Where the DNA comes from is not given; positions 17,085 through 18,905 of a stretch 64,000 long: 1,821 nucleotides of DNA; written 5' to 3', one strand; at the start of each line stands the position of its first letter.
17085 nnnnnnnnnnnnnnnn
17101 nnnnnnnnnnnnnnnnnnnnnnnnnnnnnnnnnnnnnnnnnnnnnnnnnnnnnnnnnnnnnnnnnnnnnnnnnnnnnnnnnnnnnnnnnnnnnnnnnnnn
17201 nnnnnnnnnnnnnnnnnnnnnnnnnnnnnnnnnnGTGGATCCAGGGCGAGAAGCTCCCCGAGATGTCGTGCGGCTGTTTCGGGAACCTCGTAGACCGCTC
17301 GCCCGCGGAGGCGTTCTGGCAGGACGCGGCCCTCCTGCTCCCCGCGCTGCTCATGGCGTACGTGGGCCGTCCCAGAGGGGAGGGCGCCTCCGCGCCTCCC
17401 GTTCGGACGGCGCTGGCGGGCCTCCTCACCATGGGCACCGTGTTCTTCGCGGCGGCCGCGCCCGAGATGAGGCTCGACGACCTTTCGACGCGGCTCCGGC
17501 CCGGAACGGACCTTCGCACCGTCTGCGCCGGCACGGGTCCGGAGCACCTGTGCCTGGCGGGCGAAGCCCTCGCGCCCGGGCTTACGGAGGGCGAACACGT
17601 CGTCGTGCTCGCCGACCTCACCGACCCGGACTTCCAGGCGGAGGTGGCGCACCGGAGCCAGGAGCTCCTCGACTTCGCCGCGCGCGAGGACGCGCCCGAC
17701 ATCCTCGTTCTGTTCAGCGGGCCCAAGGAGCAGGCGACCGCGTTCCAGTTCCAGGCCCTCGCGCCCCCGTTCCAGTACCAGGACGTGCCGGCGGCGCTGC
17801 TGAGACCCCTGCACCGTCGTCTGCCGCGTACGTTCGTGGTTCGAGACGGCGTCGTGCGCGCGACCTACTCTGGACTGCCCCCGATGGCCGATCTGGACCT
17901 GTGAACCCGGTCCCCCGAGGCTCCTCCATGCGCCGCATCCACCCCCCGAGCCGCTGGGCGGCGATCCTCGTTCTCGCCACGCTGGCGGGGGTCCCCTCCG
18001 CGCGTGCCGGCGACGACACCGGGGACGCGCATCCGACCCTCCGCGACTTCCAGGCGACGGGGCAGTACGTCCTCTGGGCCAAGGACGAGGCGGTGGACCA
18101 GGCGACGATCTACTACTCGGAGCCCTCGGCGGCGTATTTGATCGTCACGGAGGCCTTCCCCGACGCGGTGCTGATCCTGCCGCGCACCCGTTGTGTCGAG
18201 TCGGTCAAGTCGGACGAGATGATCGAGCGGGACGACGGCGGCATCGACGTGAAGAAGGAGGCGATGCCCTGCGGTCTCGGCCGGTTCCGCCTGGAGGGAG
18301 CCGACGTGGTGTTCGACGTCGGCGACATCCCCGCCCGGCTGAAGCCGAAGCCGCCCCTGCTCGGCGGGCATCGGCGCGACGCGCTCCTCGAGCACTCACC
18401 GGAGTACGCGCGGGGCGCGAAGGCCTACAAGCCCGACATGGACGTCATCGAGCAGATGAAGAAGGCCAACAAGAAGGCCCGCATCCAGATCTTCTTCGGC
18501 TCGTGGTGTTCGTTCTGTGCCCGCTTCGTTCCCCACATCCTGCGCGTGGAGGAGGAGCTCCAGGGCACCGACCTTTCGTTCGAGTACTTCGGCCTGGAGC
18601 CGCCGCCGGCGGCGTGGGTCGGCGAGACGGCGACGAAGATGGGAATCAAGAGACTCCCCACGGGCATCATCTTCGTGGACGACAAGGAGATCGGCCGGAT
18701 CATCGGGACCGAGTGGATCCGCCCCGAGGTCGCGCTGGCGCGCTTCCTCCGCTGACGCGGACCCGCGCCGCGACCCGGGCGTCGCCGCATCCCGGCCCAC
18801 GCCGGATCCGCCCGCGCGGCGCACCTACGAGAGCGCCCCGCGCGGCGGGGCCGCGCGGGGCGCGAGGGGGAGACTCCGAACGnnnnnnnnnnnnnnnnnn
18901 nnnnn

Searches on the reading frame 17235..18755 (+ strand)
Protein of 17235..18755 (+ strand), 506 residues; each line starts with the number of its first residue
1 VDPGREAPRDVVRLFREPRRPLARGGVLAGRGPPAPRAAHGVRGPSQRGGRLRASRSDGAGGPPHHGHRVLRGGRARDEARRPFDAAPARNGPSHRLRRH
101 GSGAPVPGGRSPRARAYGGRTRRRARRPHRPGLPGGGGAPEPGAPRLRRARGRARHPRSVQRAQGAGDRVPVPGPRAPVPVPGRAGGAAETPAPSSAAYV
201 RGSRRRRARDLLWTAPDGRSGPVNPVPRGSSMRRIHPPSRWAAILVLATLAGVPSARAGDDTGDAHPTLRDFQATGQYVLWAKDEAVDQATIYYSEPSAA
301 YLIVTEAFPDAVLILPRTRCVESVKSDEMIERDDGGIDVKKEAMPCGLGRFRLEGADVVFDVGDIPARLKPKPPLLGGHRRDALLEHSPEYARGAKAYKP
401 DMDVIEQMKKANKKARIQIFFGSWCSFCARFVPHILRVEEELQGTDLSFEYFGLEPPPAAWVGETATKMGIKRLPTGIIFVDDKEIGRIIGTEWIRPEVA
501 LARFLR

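Call 10: search_protein_families(library=pfam, proteins=[window:17235-18755:+], max_evalue=0.01)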
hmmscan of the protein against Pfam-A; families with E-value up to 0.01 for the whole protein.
window:17235-18755:+ (506 aa): 3 families
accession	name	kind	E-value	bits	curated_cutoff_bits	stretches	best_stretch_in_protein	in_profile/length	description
PF13098.12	Thioredoxin_2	-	0.0012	19.6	27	1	410-491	2-93/104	Thioredoxin-like domain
PF14595.12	Thioredoxin_9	-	0.0012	19.2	25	1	390-448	18-76/129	Thioredoxin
PF00085.26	Thioredoxin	-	0.0022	18.4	23.5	1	412-492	17-91/103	Thioredoxin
